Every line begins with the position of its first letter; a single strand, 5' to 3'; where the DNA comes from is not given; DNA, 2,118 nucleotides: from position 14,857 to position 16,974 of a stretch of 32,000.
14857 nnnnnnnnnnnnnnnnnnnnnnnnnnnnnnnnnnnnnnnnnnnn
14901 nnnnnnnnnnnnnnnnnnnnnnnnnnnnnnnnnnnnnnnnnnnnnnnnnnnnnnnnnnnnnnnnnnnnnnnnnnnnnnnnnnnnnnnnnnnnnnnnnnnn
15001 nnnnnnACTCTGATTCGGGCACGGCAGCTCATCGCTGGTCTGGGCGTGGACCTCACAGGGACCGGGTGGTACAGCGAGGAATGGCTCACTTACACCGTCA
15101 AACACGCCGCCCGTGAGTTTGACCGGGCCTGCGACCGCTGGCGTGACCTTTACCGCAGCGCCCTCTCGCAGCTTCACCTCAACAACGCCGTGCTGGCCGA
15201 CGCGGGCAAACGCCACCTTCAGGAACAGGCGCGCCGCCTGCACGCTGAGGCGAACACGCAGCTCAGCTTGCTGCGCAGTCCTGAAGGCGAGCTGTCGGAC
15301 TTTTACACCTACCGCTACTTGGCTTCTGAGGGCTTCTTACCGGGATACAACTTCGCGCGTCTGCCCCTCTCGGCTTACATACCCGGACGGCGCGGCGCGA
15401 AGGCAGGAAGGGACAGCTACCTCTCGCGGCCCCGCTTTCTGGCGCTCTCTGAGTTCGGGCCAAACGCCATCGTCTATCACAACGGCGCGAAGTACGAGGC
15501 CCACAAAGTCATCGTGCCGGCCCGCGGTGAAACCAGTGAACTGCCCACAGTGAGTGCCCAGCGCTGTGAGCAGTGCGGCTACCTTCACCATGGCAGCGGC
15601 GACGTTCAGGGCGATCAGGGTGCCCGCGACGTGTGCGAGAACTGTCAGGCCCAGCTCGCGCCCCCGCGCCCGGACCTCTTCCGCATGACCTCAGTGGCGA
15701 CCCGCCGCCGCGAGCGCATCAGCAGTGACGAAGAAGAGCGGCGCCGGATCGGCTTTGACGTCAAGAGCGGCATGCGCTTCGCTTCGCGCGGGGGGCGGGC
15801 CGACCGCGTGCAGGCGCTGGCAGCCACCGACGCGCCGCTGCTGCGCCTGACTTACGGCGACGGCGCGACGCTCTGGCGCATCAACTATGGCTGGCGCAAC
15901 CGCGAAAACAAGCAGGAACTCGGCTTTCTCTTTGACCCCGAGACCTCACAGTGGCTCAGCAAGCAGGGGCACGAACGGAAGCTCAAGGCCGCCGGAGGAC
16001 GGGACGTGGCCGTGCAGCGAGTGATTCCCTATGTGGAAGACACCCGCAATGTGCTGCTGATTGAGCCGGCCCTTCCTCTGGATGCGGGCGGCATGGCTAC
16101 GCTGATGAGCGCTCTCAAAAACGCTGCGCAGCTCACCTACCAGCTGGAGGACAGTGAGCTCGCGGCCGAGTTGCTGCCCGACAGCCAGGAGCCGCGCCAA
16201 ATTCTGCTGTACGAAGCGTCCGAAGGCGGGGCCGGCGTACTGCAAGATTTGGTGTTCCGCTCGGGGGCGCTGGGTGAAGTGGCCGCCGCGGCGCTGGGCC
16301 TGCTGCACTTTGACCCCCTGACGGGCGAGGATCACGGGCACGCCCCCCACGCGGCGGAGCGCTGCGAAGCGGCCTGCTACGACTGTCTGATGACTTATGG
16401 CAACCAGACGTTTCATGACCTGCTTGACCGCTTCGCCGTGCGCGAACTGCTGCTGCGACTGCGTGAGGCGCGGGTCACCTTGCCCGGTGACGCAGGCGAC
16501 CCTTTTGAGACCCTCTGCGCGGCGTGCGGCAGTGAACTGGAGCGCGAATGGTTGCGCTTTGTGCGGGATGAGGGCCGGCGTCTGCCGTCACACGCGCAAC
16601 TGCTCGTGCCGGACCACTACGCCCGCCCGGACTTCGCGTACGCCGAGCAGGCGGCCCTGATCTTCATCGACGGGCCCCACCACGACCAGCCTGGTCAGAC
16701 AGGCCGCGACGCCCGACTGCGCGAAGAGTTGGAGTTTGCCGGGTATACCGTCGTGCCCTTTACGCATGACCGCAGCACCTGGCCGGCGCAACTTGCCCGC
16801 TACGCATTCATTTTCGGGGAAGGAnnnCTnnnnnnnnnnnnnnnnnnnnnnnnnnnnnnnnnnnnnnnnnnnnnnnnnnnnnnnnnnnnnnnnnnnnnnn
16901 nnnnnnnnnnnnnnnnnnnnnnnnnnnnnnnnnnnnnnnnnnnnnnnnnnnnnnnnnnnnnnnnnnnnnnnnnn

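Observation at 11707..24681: Helicase-nuclease / SNF2 / N6-MTase operon: a DISARM class 1-like system with non-canonical composition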

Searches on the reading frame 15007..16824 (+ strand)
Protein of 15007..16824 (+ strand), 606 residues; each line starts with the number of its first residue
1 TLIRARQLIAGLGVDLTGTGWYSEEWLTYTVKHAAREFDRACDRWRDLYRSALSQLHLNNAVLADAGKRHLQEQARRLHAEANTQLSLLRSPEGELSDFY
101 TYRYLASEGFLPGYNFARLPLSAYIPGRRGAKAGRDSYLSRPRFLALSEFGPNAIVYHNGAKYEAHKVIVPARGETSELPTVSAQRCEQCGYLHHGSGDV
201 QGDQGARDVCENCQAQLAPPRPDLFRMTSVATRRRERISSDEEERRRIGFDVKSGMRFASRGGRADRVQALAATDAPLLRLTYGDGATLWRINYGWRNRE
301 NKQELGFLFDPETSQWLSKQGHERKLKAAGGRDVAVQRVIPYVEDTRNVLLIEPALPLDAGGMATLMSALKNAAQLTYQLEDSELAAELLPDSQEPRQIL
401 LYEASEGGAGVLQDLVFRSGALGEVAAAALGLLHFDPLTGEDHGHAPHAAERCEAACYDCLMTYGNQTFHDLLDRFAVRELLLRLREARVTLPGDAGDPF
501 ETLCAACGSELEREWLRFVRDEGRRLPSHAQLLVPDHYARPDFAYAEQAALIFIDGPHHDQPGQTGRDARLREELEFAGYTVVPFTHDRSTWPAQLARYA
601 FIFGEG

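Call 12: search_protein_families(library=padloc, proteins=[window:15007-16824:+], max_evalue=0.01)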
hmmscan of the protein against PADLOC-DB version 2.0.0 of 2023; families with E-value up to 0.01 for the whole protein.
window:15007-16824:+ (606 aa): 6 families
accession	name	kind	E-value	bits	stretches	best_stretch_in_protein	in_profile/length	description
PDLC00014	DruE2|DruE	-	6.6e-16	55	2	364-475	1690-1801/1928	SNF2 family N-terminal domain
PDLC00013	DruE1|DruE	-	6.2e-15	52.2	2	362-482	1568-1673/1776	SNF2 family N-terminal domain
PDLC00015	DruE2|DruE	-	1.1e-12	44.5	1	103-475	1372-1763/1887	SNF2 family N-terminal domain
PDLC00051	DruE4|DruE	-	1.5e-10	37.3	1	369-483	1602-1712/1829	SNF2 family N-terminal domain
PDLC00037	DruE3|DruE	-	3e-08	29.8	2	31-219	1223-1405/2055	SNF2 family N-terminal domain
PDLC00036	DruE3|DruE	-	4.1e-06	22.1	1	68-215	1235-1382/2023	SNF2 family N-terminal domain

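Call 44: predict_structure(alignment_id=A3)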
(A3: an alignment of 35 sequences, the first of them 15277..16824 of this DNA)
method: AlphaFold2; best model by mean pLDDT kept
length: 516 residues; sequences in the alignment: 35
mean_pLDDT: 79.1   pTM: 0.67
mean pLDDT of the five models: 79.1, 78.5, 77.0, 76.9, 76.4
residues with pLDDT >= 90: 244; 70-90: 138; 50-70: 42; < 50: 92
segments of 3 or more residues with pLDDT < 50: 1-49, 51-53, 55-61, 68-77, 108-113, 142-154
pLDDT, mean of each block of 10 residues (from residue 1): 39 39 36 36 39 48 48 47 62 93 72 67 92 79 42 54 88 79 96 93 85 88 78 91 88 90 96 96 94 89 94 83 92 97 95 88 77 75 93 97 71 93 96 90 93 92 94 91 94 96 91 73
secondary structure, 60 per line:
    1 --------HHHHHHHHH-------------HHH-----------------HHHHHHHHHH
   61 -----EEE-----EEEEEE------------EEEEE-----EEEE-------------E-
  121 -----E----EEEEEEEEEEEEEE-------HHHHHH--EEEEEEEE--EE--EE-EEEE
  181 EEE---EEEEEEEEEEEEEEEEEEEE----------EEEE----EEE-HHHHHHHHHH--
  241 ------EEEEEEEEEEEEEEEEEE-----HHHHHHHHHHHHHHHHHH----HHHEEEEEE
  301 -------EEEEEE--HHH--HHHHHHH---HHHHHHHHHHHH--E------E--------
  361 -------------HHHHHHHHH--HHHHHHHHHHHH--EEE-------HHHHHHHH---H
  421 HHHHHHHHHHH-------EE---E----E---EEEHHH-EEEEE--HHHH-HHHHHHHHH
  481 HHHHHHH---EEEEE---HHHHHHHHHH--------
elements in order: H9-17 H51-60 E66-68 E74-79 E92-96 E102-105 E131-144 H152-157 E160-167 E177-183 E187-206 E217-220 E225-227 H229-238 E247-264 H270-287 E295-300 E308-313 H321-327 H331-342 H374-382 H385-396 E399-401 H409-416 H420-431 E453-455 E460-464 H467-470 H472-487 E491-495 H499-508

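Call 47: fold_search(model_id=the predicted structure, library=pdb)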
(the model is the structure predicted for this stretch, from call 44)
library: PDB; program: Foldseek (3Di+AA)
matches with E <= 10: 315; with E <= 0.001: 2
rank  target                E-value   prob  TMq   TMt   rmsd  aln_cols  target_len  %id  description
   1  6znp_A                1.8e-06  1.00  0.26  0.19   6.7       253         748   11  Crystal Structure of DUF1998 helicase MrfA bound to DNA (released 2020-11-25)
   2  7s9v_B                1.5e-04  1.00  0.25  0.25  21.1       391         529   13  DrmAB:ADP (released 2022-06-15)
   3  8q6g                  3.9e-02  0.10  0.10  0.13  26.9       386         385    9  HUMAN PI4KIIIB IN COMPLEX WITH COVALENTLY BOUND INHIBITOR (COMPOUND 8) (released 2023-12-13)
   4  5e68_A                1.1e-01  0.63  0.15  0.35   6.7       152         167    8  High resolution crystal structure of LuxS - Quorum sensor molecular complex from Salmonella typhi at 1.58 Angstroms (released 2016-10-12)
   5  5e68_B                1.2e-01  0.57  0.15  0.34   6.9       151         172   10  High resolution crystal structure of LuxS - Quorum sensor molecular complex from Salmonella typhi at 1.58 Angstroms (released 2016-10-12)
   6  1inn_A                1.3e-01  0.57  0.15  0.39   6.7       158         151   11  CRYSTAL STRUCTURE OF D. RADIODURANS LUXS, P21 (released 2001-06-08)
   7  1j6w_B                1.3e-01  0.51  0.15  0.34   6.8       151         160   12  CRYSTAL STRUCTURE OF HAEMOPHILUS INFLUENZAE LUXS (released 2001-06-08)
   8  1jqw                  1.9e-01  0.69  0.15  0.42   6.2       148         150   11  THE 2.3 ANGSTROM RESOLUTION STRUCTURE OF BACILLUS SUBTILIS LUXS/HOMOCYSTEINE COMPLEX (released 2001-10-24)
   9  4xch_A                1.9e-01  0.63  0.15  0.41   6.2       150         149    7  S-ribosylhomocysteinase from Streptococcus suis (released 2015-06-24)
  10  1j6v                  2.6e-01  0.47  0.15  0.39   6.3       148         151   11  CRYSTAL STRUCTURE OF D. RADIODURANS LUXS, C2 (released 2001-06-08)
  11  1ycl                  3.0e-01  0.57  0.15  0.40   6.3       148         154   11  Crystal Structure of B. subtilis LuxS in Complex with a Catalytic 2-Ketone Intermediate (released 2005-03-15)
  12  1inn_B                3.0e-01  0.44  0.15  0.39   6.3       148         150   11  CRYSTAL STRUCTURE OF D. RADIODURANS LUXS, P21 (released 2001-06-08)
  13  2fqo                  3.2e-01  0.54  0.15  0.40   6.5       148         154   10  Crystal structure of B. subtilis LuxS in complex with (2S)-2-Amino-4-[(2R,3R)-2,3-dihydroxy-3-N- hydroxycarbamoyl-propyl (released 2006-05-30)
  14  1j6w_A                3.2e-01  0.41  0.16  0.38   6.3       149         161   13  CRYSTAL STRUCTURE OF HAEMOPHILUS INFLUENZAE LUXS (released 2001-06-08)
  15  1vgx_A                3.4e-01  0.44  0.15  0.39   6.3       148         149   11  Crystal structure of a autoinducer-2 synthesis protein (released 2003-11-25)
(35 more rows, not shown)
